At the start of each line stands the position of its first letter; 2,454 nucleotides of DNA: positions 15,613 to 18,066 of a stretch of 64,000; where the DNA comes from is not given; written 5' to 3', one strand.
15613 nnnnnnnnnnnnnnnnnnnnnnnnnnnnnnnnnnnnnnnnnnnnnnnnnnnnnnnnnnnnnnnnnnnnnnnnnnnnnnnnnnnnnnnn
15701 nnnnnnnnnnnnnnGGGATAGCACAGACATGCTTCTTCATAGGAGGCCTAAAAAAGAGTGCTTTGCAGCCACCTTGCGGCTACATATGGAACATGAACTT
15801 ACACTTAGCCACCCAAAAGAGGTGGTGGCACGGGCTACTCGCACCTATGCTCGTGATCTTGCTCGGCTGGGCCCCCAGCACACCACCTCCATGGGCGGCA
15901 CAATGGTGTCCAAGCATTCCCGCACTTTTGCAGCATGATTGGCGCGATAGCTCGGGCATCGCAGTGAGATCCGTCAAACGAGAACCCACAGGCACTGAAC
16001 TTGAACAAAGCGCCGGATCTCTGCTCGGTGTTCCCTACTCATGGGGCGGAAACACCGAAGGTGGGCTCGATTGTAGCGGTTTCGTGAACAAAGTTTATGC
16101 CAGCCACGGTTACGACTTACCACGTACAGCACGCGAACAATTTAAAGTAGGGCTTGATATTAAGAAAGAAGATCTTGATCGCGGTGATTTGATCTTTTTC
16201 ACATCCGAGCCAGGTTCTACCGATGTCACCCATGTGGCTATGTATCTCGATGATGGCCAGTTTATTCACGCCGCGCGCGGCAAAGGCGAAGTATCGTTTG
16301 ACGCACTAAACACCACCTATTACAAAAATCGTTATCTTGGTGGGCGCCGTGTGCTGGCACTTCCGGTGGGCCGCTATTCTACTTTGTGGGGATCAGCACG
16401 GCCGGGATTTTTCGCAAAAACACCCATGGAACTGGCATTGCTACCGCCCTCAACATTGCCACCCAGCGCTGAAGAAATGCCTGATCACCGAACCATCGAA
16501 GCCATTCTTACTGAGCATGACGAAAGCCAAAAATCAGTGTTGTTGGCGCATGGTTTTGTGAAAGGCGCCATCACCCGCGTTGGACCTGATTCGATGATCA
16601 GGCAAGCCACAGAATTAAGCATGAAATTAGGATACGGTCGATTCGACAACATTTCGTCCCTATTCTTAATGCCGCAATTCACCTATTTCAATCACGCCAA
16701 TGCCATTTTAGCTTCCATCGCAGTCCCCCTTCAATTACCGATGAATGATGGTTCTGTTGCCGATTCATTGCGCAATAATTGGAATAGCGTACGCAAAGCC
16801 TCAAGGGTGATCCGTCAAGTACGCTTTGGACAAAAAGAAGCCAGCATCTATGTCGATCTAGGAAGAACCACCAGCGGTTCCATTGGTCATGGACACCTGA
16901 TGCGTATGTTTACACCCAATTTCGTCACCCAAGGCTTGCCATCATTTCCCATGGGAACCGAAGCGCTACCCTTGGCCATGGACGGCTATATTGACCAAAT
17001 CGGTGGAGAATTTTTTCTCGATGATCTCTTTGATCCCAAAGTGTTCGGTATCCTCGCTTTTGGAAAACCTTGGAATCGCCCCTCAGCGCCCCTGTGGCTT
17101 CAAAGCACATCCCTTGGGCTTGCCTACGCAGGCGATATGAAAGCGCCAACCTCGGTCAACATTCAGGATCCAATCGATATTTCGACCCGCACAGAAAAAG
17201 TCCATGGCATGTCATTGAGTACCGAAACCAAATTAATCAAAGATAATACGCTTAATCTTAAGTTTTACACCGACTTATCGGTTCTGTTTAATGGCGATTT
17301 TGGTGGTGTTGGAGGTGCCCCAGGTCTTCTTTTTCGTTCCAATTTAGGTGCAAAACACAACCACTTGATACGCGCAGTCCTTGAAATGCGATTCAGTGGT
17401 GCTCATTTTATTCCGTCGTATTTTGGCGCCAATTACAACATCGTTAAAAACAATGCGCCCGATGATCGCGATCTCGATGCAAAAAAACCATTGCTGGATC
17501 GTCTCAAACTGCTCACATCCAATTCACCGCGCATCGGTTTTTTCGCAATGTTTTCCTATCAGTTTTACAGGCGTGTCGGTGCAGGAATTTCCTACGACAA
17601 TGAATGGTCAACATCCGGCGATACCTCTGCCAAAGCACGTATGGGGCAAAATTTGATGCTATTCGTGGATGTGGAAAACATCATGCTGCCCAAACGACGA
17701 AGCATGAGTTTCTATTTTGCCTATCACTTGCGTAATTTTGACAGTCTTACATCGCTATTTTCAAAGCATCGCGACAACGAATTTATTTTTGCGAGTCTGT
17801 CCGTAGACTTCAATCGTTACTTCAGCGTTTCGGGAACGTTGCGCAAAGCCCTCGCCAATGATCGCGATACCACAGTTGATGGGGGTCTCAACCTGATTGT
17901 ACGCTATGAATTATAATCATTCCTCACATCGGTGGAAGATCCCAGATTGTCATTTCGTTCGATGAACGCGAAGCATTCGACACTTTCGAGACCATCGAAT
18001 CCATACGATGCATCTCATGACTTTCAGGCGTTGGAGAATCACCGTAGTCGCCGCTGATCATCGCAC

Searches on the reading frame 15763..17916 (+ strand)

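Call 5: search_protein_families(library=pfam, proteins=[window:15763-17916:+])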
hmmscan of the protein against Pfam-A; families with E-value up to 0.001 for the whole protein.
window:15763-17916:+ (717 aa): 1 family
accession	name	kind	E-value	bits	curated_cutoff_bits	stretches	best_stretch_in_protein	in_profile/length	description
PF00877.26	NLPC_P60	-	1.7e-29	102.3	23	1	89-196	1-105/105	NlpC/P60 family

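Call 6: search_protein_families(library=ncbifam, proteins=[window:15763-17916:+])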
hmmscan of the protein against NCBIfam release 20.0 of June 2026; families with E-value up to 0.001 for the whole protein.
window:15763-17916:+ (717 aa): 8 families
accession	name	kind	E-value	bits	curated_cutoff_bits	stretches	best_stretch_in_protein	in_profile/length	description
NF008096.1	PRK10838.1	equivalog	2.2e-23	83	186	1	86-198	77-186/189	bifunctional murein DD-endopeptidase/murein LD-carboxypeptidase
NF038345.1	wall_hydro_RipC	exception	4.4e-16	59.2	425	1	37-171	212-340/362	peptidoglycan hydrolase RipC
NF033742.1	NlpC_p60_RipB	exception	5.7e-16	58.8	335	1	82-183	82-192/206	NlpC/P60 family peptidoglycan endopeptidase RipB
NF010495.0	PRK13914.1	equivalog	7.2e-16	58.2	647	1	85-187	374-471/481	invasion associated endopeptidase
NF040678.1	EntFM_CwpFM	equivalog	4.4e-15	55.6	720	1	81-193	316-426/430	enterotoxin EntFM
NF046048.1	NlpC_P60_DIP1281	equivalog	1.5e-13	50.5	517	1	90-171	486-563/587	DIP1281 family NlpC/P60 protein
NF033741.1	NlpC_p60_RipA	exception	2.4e-12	46.6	625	1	84-171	335-431/457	NlpC/P60 family peptidoglycan endopeptidase RipA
NF033743.1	NlpC_inact_RipD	exception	4.7e-12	45.8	215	1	96-177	87-164/181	NlpC/P60 family peptidoglycan-binding protein RipD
